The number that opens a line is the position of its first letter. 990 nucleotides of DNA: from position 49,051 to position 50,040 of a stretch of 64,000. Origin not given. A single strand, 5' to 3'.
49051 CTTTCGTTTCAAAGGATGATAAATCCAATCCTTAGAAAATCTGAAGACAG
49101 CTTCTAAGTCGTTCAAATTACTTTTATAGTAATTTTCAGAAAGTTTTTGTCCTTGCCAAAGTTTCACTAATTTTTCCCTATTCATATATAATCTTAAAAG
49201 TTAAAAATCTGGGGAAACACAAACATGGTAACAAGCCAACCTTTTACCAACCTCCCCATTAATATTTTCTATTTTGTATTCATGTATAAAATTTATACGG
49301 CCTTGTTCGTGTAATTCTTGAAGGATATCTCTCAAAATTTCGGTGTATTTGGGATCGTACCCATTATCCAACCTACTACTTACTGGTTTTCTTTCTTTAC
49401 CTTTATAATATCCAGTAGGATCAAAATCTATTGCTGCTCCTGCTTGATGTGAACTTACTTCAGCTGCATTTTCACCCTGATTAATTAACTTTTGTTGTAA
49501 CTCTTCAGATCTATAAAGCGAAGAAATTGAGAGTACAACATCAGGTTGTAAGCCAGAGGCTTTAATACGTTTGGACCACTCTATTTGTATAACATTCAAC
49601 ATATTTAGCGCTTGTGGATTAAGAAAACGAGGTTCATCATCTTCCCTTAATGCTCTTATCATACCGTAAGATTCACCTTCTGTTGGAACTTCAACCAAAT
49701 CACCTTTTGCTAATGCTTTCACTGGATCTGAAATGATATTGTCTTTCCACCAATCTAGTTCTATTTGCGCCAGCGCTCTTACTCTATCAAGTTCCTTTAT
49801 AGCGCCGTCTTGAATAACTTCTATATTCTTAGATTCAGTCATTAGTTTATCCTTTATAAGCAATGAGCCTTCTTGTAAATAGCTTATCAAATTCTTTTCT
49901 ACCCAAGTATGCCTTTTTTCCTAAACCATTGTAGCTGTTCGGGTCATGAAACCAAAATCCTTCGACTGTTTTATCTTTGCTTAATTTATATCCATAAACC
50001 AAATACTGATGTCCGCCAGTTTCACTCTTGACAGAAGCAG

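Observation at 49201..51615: Three signal-less cell-wall-peptidase-fold genes (VanY/M15-like, C39-like, NlpC/P60-like) and two small ORFs inserted between murE and murF in the dcw cluster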

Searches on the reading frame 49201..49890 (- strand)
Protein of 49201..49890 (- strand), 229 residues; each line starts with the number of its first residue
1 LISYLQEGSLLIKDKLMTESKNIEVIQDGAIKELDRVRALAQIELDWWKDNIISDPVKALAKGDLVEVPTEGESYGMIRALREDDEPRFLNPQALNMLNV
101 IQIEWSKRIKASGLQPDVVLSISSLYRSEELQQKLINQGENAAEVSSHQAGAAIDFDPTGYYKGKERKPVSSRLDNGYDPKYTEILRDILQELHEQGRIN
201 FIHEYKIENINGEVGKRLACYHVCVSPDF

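Call 4: search_protein_families(library=pfam, proteins=[window:49201-49890:-], max_evalue=1)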
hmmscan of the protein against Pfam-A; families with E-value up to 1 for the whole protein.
window:49201-49890:- (229 aa): 5 families
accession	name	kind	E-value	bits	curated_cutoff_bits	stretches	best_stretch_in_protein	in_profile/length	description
PF18979.5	DUF5715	-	2e-15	57.3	26.8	1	63-206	29-162/171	Family of unknown function (DUF5715)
PF05951.18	Peptidase_M15_2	-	0.0054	16.9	27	1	118-157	72-111/153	Bacterial protein of unknown function (DUF882)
PF09378.16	HAS-barrel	-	0.044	14.3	25.2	1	52-83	15-47/90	HAS barrel domain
PF13539.11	Peptidase_M15_4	-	0.054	14.5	25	1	142-170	3-33/70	D-alanyl-D-alanine carboxypeptidase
PF02557.22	VanY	-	0.099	12.9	25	1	115-155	21-73/132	D-alanyl-D-alanine carboxypeptidase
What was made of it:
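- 49201..49842 (-): DUF5715-family LAS zinc peptidase (213 aa). Proposed roles by analogy to VanX/LdcB: Arg111; His132, Asp139 and His206 as metal ligands; Glu188 as catalytic base. PF18979 E 2e-15 (call 4).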

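Call 5: search_protein_families(library=ncbifam, proteins=[window:49201-49890:-], max_evalue=1)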
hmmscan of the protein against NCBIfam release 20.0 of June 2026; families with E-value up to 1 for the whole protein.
window:49201-49890:- (229 aa): 3 families
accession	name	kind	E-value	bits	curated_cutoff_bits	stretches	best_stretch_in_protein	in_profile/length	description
NF053624.1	PtglEndpepMepK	equivalog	0.0019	18.1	185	1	120-157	99-136/176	peptidoglycan L,D-endopeptidase MepK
TIGR01720.1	NRPS-para261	subfamily_domain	0.11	12.4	74.2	1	61-87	9-35/155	non-ribosomal peptide synthase domain TIGR01720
NF045822.1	PgAcgDacpgdA2_Bac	equivalog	0.17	11.2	400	1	118-199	21-100/274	peptidoglycan-N-acetylglucosamine deacetylase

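Call 7: find_homologous_proteins(query=window:49204-49842:-, max_evalue=0.001)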
Query seq(213 aa) (213 aa): 2 proteins with E <= 0.001 among 348 candidates.
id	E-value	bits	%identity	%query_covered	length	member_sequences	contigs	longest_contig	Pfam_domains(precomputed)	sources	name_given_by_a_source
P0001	4.0e-137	473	100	100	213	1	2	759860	PF18979.6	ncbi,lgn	-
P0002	2.3e-38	150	38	93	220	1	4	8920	PF18979.6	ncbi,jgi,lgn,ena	-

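Call 8: find_encoding_contigs(protein=P0002, flank=10000, max_places=6)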
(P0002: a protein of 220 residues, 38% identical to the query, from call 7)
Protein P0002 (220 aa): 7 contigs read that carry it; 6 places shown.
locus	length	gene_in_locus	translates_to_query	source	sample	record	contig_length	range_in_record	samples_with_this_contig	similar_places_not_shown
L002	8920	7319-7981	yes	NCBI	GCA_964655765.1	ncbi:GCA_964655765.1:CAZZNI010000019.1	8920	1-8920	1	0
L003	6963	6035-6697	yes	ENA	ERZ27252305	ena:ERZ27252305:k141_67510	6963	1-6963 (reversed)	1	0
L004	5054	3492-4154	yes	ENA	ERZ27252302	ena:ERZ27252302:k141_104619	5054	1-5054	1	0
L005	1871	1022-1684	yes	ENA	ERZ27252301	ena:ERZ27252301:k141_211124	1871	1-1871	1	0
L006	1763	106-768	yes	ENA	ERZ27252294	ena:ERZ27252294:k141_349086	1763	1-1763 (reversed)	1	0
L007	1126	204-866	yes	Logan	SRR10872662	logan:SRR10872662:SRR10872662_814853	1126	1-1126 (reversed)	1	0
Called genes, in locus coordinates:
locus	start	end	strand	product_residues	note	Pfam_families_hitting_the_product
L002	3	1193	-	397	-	?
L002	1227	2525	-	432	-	PF02491:SHS2_FTSA, PF06723:MreB_Mbl, PF14450:FtsA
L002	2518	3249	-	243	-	-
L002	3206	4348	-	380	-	PF03033:Glyco_transf_28, PF04101:Glyco_tran_28_C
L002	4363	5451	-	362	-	PF01098:FTSW_RODA_SPOVE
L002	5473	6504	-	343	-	PF00953:Glycos_transf_4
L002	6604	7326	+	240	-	PF13529:Peptidase_C39_2 (weak)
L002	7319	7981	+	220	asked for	PF18979:DUF5715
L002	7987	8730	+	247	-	PF00561:Abhydrolase_1, PF12146:Hydrolase_4, PF12697:Abhydrolase_6, PF06342:DUF1057, PF12695:Abhydrolase_5 (faint)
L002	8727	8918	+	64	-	?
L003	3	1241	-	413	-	?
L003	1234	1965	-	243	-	-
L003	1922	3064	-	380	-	PF03033:Glyco_transf_28, PF04101:Glyco_tran_28_C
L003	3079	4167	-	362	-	PF01098:FTSW_RODA_SPOVE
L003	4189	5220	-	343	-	PF00953:Glycos_transf_4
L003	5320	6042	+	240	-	PF13529:Peptidase_C39_2 (weak)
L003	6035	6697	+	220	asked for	PF18979:DUF5715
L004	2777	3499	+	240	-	PF13529:Peptidase_C39_2 (weak)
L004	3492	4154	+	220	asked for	PF18979:DUF5715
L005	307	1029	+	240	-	PF13529:Peptidase_C39_2 (weak)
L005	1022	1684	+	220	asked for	PF18979:DUF5715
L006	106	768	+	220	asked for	PF18979:DUF5715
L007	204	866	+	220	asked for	PF18979:DUF5715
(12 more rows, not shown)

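Call 9: find_encoding_contigs(protein=P0001, flank=10000, max_places=6)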
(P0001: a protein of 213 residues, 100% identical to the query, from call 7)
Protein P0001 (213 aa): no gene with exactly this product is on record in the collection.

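Call 21: search_protein_families(library=phrogs, proteins=[window:49201-49842:-], max_evalue=0.1)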
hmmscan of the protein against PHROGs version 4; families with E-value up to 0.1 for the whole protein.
window:49201-49842:- (213 aa): 4 families
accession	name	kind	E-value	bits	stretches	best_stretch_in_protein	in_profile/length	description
phrog_465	-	lysis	0.0017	18.7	1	102-143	73-116/292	endolysin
phrog_2649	-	lysis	0.0089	16.9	1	102-143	34-91/261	endolysin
phrog_5115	-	moron, auxiliary metabolic gene and host takeover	0.013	15.7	1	102-149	36-80/283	ferredoxin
phrog_894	-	lysis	0.035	14.1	1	102-150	87-130/389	endolysin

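Call 22: search_protein_families(library=pfam, proteins=[P0002, L002:6604-7326:+], max_evalue=0.1)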
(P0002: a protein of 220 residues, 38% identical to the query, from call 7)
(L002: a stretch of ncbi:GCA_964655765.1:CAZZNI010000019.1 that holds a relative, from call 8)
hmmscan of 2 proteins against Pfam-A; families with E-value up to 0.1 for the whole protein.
P0002 (220 aa): 4 families
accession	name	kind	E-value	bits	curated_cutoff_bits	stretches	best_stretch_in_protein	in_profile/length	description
PF18979.5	DUF5715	-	3.2e-13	50.1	26.8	1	50-191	31-161/171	Family of unknown function (DUF5715)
PF13539.11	Peptidase_M15_4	-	0.012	16.6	25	1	129-183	3-52/70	D-alanyl-D-alanine carboxypeptidase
PF02557.22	VanY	-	0.02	15.1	25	0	107-163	27-93/132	D-alanyl-D-alanine carboxypeptidase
PF20772.2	TACO1_YebC_N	-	0.053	14.4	36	0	162-193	36-67/73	TACO1/YebC protein N-terminal domain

L002:6604-7326:+ (240 aa): 1 family
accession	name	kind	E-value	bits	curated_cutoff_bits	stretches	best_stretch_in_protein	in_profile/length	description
PF13529.12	Peptidase_C39_2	-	2.3e-05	25.4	24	1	87-204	12-142/143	Peptidase_C39 like family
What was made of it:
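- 49847..50548 (-): C39_2-like papain-fold protein (233 aa) with putative catalytic residues Cys92, His180 and Asp202. The L002 orthologue scores 25.4 bits (call 22).
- On Pfam DUF5715 (PF18979): The L002 orthologue scores 50.1 bits (call 22).
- On YkfC / DPP VI subfamily (gamma-D-Glu-L-diamino acid endopeptidases): The N-terminal domain matches no Pfam family (calls 4, 22).
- No cell-wall-binding domains (LysM, SH3b, PG_binding) were detected (calls 4, 22).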

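Call 33: search_protein_representatives(protein=window:49201-49842:-)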
Query: 213 residues. Proteins with E-value up to 0.001 (for the whole library): 180; up to 1e-10: 62; up to 1e-30: 25. The best 150 are listed.
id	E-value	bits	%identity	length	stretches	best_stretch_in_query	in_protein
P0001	1.3e-137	472.6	100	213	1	1-213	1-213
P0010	3.2e-44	167.5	46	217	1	16-211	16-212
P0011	1.6e-43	165.2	43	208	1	24-213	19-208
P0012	1.5e-41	158.8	41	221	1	18-212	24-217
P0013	2.7e-41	157.9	41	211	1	2-212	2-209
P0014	7.7e-40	153.2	41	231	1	16-211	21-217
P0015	5.9e-39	150.3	44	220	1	15-213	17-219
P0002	7.4e-39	150.0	39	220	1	16-212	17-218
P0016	1.3e-37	145.9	41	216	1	17-211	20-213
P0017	4.6e-37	144.1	43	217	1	17-213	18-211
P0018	8.7e-37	143.2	38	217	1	17-213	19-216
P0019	3.2e-36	141.4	42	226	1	17-213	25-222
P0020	4.1e-36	141.0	44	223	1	16-213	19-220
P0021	2.4e-35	138.5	40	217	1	15-211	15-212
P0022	1.9e-34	135.6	37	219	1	15-210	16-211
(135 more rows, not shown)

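Call 39: find_related_loci(query=A4, collection=metagenome_contigs, flank=8000)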
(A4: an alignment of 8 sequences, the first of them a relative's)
Query A4 (213 aa) in metagenome_contigs; peptide patterns used: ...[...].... (x = any residue, [..] = any of these).
472 stretches matched a pattern; 5 encode a relative of the query (tblastn E <= 1e-3); 5 distinct loci.
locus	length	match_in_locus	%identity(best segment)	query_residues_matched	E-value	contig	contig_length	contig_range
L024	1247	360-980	41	6-212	4e-52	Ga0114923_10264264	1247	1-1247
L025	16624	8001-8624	43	4-211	2e-45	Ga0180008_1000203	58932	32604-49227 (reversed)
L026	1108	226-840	38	15-212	8e-48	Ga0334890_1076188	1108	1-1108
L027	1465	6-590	40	20-212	5e-46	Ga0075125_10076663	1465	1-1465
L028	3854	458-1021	44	27-213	3e-40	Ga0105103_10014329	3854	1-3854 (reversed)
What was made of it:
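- Tried and rejected: It was repeated with 8 sequences (call 39).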

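Call 43: search_solved_structures(query=A3, max_evalue=1, show_alignments=2)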
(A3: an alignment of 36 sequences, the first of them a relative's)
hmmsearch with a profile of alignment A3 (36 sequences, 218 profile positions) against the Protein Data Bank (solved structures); distinct sequences matched with E-value up to 1: 8.
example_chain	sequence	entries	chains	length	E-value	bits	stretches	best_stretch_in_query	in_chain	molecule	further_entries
5hnm_A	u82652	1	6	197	0.14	14.6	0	118-150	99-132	D-alanyl-D-alanine carboxypeptidase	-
4mur_A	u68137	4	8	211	0.26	13.7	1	66-143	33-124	D,D-dipeptidase/D,D-carboxypeptidase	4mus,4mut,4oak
6a6a_A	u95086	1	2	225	0.29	13.6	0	118-150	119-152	D-alanyl-D-alanine carboxypeptidase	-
5zhf_A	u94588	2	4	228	0.3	13.5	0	118-150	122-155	D-alanyl-D-alanine carboxypeptidase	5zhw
2vo9_A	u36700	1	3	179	0.56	12.7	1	90-143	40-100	L-ALANYL-D-GLUTAMATE PEPTIDASE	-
23ri_A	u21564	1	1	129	0.78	12.2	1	107-143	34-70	Peptidase M15C domain-containing protein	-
8q2g_A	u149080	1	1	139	0.79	12.2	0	107-143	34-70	Peptidoglycan L-alanyl-D-glutamate endopeptidase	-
5opz_A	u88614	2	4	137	0.94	11.9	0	101-143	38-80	ChiX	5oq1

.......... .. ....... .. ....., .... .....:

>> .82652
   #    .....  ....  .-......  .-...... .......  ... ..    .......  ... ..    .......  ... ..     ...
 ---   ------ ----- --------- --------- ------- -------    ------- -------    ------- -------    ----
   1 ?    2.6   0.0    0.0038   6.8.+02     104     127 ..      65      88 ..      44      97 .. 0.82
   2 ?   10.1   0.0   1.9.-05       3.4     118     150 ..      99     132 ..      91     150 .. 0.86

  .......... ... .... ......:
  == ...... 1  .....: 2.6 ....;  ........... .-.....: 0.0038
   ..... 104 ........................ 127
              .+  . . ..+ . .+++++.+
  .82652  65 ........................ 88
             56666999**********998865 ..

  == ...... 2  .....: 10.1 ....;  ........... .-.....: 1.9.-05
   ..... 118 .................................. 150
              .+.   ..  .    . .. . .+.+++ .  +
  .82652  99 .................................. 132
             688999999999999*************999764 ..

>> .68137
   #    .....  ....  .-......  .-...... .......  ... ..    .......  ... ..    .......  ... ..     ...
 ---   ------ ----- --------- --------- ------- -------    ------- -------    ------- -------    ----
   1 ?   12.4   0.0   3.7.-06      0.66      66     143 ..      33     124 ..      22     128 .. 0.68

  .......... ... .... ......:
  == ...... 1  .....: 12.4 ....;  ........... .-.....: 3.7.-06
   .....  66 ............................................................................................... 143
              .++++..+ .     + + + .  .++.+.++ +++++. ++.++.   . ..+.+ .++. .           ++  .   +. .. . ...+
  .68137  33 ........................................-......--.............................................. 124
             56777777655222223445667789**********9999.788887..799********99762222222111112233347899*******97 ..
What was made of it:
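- The weak PDB sequence hits include VanY and VanXYc (call 43).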

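Call 57: search_protein_families(library=pfam, proteins=[L028:2232-3407:-], max_evalue=0.01)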
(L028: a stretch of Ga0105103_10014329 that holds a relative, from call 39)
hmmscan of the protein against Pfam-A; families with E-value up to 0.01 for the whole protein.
L028:2232-3407:- (391 aa): 2 families
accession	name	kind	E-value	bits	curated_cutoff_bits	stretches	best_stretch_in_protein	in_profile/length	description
PF08245.18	Mur_ligase_M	-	1.1e-20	74.8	24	1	116-242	1-138/200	Mur ligase middle domain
PF02875.26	Mur_ligase_C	-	0.0049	18.1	28.4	0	271-367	9-109/127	Mur ligase, glutamate ligase domain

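Call 58: predict_structure(alignment_id=A3)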
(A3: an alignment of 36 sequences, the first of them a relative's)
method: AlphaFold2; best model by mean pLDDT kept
length: 213 residues; sequences in the alignment: 36
mean_pLDDT: 96.4   pTM: 0.91
mean pLDDT of the five models: 96.4, 96.3, 96.3, 96.2, 95.9
residues with pLDDT >= 90: 201; 70-90: 12; 50-70: 0; < 50: 0
segments of 3 or more residues with pLDDT < 50: none
pLDDT, mean of each block of 10 residues (from residue 1): 88 95 97 98 98 98 97 99 98 97 98 95 90 99 97 94 97 98 98 95 98 96
secondary structure, 60 per line:
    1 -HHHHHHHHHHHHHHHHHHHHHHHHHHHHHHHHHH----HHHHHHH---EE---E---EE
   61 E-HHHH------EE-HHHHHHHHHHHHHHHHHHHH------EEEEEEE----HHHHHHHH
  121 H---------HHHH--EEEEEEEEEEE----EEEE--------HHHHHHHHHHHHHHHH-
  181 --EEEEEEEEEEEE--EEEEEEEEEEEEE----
elements in order: H2-35 H40-46 E59-61 H63-66 H76-95 E102-108 H113-121 H131-134 E137-147 E152-155 H164-179 E183-194 E197-209
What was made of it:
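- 49201..49842 (-): AF2 model pLDDT 96.4 (call 58).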

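Call 62: fold_search(model_id=the predicted structure, library=pdb)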
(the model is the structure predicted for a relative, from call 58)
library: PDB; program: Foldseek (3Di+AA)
matches with E <= 10: 570; with E <= 0.001: 4
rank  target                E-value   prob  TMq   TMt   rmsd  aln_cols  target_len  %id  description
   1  4jid_A                2.0e-04  1.00  0.39  0.44   7.2       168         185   18  Crystal structure of BaLdcB / VanY-like L,D-carboxypeptidase Zinc(II)-free (released 2013-04-03)
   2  4mph_A                2.0e-04  1.00  0.39  0.44   7.2       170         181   18  Crystal structure of BaLdcB / VanY-like L,D-carboxypeptidase Zinc(II)-bound (released 2013-09-25)
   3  4jid_B                2.6e-04  1.00  0.40  0.47   7.2       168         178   18  Crystal structure of BaLdcB / VanY-like L,D-carboxypeptidase Zinc(II)-free (released 2013-04-03)
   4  4mph_B                9.7e-04  1.00  0.39  0.44   7.1       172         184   18  Crystal structure of BaLdcB / VanY-like L,D-carboxypeptidase Zinc(II)-bound (released 2013-09-25)
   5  8q2g                  2.2e-03  0.99  0.33  0.50   6.8       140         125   20  X-ray structure of LysECD7 endolysin against Gram-negative bacteria (released 2024-07-31)
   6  6dmy_B                5.7e-03  0.99  0.40  0.53   5.6       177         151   12  Cryo-EM structure of human Ptch1 and ShhN complex (released 2018-07-11)
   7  9r2v_F                1.8e-02  0.12  0.14  0.18  17.9       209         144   13  De novo designed M16 protein fold (released 2025-05-14)
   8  4xiv_B                2.5e-02  0.11  0.18  0.16  22.2       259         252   13  Kinase and Dimerization (P3P4) of the Thermotoga maritima CheA kinase (released 2015-11-04)
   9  9r2v_E                2.5e-02  0.10  0.13  0.17  18.6       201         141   15  De novo designed M16 protein fold (released 2025-05-14)
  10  3ja6_C                3.9e-02  0.08  0.16  0.11  22.4       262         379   14  Cryo-electron Tomography and All-atom Molecular Dynamics Simulations Reveal a Novel Kinase Conformational Switch in Ba (released 2015-12-09)
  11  23ri_MODEL_1_A        4.4e-02  0.54  0.24  0.35   8.4       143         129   17  l-alanoyl-d-glutamate peptidase bacteriophage RB49 comlpex with Zn2+ (released 2026-02-25)
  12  6rmd_D                5.3e-02  0.57  0.23  0.15   7.9       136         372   12  Structure of ATP bound Plasmodium falciparum IMP-nucleotidase (released 2020-07-15)
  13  9r2v_C                6.0e-02  0.09  0.14  0.18  18.6       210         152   12  De novo designed M16 protein fold (released 2025-05-14)
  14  5opz_A                6.8e-02  0.75  0.29  0.43   6.0       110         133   19  Crystal structure of Serratia marcescens L-Ala D-Glu endopeptidase ChiX (released 2018-01-17)
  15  4xiv_A                1.6e-01  0.10  0.23  0.20  19.4       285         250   11  Kinase and Dimerization (P3P4) of the Thermotoga maritima CheA kinase (released 2015-11-04)
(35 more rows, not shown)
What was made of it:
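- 49201..49842 (-): Best Foldseek hits are the BaLdcB/VanY-like LD-carboxypeptidase structures 4jid and 4mph (E 2e-4, probability 1.0; call 62).
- On LAS zinc peptidases, M15B (VanY/LdcB): Foldseek hits 4jid and 4mph (BaLdcB), E 2e-4, probability 1.0, with a model of pLDDT 96.4 (calls 58, 62).
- Closest known: LdcB / VanY / VanXY. Same: The LAS fold, with the best Foldseek hit BaLdcB (E 2e-4, probability 1.0; call 62).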

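Call 68: find_encoding_contigs(protein=P0163, flank=3000, max_places=4)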
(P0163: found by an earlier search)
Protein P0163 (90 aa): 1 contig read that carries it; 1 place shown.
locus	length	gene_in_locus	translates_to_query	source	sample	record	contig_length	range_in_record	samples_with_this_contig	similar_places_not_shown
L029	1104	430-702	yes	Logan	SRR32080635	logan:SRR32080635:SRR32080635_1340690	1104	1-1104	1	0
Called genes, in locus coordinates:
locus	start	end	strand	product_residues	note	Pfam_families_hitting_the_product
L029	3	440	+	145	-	?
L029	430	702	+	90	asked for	-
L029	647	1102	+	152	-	?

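Call 74: find_related_loci(query=A4, collection=viral_contigs, flank=8000)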
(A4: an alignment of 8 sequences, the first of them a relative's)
Query A4 (213 aa) in viral_contigs; peptide patterns used: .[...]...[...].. (x = any residue, [..] = any of these).
45 stretches matched a pattern, but none encodes a relative of the query by tblastn (E <= 1e-3).
